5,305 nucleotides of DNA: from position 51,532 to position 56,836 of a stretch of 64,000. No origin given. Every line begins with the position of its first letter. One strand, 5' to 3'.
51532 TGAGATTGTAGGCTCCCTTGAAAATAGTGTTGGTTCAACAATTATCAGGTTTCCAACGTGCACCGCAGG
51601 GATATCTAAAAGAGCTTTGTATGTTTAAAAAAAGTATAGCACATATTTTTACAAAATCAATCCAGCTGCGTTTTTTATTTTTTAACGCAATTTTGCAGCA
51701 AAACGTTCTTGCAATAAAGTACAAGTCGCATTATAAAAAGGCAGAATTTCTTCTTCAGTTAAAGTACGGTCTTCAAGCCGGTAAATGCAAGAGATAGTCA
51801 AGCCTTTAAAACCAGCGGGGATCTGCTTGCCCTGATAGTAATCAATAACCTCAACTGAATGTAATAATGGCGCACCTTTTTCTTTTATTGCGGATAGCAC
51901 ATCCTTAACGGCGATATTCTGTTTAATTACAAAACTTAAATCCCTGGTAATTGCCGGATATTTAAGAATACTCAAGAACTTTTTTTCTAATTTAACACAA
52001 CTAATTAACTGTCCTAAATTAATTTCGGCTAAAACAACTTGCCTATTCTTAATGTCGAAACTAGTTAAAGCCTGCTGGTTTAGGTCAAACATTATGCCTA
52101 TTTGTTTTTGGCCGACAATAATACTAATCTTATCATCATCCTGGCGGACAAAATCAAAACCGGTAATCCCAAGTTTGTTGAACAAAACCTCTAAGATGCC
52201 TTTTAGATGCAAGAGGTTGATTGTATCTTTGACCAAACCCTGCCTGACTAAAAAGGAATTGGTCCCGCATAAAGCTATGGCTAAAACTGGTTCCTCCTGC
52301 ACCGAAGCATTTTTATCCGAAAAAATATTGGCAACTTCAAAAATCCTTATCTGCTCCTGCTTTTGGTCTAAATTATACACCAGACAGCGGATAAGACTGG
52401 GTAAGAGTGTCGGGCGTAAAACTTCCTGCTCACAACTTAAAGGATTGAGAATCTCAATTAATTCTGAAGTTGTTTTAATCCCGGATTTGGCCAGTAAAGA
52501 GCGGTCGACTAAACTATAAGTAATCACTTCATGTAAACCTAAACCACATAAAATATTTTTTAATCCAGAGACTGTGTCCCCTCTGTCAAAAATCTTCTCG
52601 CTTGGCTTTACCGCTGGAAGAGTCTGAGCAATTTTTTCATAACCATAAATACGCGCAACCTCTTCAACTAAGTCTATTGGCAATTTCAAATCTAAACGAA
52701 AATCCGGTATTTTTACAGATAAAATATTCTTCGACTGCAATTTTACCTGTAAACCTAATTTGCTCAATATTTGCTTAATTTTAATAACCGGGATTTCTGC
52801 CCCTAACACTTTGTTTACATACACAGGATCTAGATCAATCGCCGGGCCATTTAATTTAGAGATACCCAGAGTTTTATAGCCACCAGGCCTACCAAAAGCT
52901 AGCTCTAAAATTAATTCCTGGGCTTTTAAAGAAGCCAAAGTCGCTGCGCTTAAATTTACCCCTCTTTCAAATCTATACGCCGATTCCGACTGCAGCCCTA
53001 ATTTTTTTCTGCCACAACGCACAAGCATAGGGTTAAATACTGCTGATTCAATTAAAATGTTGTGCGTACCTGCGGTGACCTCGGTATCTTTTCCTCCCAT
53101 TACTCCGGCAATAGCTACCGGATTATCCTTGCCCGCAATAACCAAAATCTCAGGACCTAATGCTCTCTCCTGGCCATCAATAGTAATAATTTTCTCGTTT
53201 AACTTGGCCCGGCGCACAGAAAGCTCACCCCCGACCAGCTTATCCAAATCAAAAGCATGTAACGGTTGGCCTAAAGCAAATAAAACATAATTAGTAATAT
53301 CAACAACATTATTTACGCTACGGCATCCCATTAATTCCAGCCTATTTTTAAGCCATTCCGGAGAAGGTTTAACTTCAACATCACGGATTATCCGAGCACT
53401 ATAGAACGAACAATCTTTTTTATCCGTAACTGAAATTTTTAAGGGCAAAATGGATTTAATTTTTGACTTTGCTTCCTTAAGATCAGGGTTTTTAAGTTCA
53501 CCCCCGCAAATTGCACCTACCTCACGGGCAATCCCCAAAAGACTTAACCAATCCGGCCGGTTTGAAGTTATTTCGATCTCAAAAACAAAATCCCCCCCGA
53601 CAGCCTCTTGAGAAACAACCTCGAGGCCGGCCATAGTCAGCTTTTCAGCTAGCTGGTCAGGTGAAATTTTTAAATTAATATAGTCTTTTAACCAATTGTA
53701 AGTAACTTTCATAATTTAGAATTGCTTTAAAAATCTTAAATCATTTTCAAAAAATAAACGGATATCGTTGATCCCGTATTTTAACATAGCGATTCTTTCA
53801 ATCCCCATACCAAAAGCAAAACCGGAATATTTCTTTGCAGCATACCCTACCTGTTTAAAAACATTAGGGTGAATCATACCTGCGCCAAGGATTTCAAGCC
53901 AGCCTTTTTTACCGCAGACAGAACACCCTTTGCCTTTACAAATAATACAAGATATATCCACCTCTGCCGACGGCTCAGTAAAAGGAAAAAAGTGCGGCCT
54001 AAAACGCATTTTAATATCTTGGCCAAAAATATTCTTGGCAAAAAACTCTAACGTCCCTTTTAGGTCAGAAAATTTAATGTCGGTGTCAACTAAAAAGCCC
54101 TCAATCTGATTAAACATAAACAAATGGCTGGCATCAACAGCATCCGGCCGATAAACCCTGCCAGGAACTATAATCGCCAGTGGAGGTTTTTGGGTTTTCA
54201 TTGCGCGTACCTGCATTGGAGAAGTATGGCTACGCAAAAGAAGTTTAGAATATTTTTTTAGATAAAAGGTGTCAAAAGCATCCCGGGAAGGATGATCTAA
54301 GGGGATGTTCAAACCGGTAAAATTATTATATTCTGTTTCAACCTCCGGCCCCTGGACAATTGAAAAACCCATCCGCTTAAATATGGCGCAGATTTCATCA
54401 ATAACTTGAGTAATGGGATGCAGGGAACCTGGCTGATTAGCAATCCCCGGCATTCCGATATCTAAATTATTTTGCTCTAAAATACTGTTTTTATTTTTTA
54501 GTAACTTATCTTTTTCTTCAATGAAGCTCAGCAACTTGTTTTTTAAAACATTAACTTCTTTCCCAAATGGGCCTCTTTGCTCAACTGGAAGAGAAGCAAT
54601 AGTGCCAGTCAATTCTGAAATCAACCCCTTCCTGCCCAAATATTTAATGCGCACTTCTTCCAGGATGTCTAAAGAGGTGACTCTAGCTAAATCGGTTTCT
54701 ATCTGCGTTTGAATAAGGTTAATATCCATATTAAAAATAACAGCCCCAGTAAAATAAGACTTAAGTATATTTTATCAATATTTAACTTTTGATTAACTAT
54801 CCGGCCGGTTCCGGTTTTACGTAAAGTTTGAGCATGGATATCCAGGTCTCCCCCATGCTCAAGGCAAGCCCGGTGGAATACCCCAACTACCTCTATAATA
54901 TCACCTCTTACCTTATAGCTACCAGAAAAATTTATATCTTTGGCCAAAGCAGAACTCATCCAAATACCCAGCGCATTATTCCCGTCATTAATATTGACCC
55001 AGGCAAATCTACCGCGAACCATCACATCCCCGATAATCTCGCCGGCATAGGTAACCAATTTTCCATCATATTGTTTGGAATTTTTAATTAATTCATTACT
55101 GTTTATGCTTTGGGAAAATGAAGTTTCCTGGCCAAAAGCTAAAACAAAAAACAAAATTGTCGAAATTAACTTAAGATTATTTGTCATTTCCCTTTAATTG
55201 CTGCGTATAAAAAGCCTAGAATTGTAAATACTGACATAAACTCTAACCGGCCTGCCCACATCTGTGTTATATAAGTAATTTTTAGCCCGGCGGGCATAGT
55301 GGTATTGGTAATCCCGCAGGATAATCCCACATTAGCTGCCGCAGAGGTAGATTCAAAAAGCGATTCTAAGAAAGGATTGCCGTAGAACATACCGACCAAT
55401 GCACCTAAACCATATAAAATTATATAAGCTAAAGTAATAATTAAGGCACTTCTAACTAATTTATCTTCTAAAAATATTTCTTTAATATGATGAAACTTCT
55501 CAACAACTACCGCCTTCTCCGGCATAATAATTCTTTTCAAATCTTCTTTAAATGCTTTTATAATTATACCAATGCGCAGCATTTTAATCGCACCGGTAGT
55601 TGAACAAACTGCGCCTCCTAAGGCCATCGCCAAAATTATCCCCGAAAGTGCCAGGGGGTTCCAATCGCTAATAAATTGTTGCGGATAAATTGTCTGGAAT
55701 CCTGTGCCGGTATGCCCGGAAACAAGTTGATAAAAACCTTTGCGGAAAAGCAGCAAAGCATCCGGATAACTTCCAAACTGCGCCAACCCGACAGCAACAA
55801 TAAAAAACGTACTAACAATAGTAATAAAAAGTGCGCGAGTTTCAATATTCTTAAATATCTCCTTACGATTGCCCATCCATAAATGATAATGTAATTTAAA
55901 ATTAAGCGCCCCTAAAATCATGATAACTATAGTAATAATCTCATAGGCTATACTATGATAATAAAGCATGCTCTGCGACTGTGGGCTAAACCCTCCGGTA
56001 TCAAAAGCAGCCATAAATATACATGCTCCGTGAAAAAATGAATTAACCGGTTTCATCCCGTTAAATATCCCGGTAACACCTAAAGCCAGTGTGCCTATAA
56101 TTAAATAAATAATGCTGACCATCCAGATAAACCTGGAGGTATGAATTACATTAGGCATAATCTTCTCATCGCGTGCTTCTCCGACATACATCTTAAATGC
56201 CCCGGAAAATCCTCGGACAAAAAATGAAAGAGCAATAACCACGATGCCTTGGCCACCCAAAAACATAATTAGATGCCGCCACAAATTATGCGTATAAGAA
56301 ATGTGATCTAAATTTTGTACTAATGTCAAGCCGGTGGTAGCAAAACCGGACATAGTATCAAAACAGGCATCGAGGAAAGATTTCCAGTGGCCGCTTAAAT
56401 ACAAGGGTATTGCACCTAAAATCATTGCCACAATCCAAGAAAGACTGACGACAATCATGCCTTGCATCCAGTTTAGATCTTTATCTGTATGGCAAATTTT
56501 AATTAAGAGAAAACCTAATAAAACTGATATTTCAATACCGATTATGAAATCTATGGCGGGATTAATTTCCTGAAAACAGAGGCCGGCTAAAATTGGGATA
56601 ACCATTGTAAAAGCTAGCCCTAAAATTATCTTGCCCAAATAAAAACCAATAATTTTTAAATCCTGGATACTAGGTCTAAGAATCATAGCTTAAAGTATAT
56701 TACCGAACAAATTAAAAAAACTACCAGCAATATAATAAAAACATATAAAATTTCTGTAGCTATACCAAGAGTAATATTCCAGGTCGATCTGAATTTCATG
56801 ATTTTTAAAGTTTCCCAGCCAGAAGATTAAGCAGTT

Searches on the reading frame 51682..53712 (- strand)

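Call 46: search_protein_families(library=ncbifam, proteins=[window:51682-53712:-], max_evalue=1e-10)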
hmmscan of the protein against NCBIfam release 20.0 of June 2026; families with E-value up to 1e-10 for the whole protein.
window:51682-53712:- (676 aa): 3 families
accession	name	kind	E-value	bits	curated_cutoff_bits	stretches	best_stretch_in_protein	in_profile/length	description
TIGR00472.1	pheT_bact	equivalog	7.5e-177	590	402.65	1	41-676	159-798/798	phenylalanine--tRNA ligase subunit beta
NF001882.0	PRK00629.5-4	equivalog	1.8e-50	172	527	1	41-629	160-699/725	phenylalanine--tRNA ligase subunit beta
TIGR00471.1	pheT_arch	equivalog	6.4e-38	130.5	282.65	1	282-568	270-549/551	phenylalanine--tRNA ligase subunit beta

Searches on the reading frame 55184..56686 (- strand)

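Call 46: search_protein_families(library=ncbifam, proteins=[window:55184-56686:-], max_evalue=1e-10)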
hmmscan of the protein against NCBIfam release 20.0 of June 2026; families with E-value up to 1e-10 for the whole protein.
window:55184-56686:- (500 aa): 2 families
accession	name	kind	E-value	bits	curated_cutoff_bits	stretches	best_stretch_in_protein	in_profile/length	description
TIGR00933.1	2a38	subfamily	2.5e-66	224.4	331.15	1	90-480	1-391/391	TrkH family potassium uptake protein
NF008020.0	PRK10750.1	equivalog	7.3e-37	127.6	866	1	12-490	5-473/483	Trk system potassium transporter TrkH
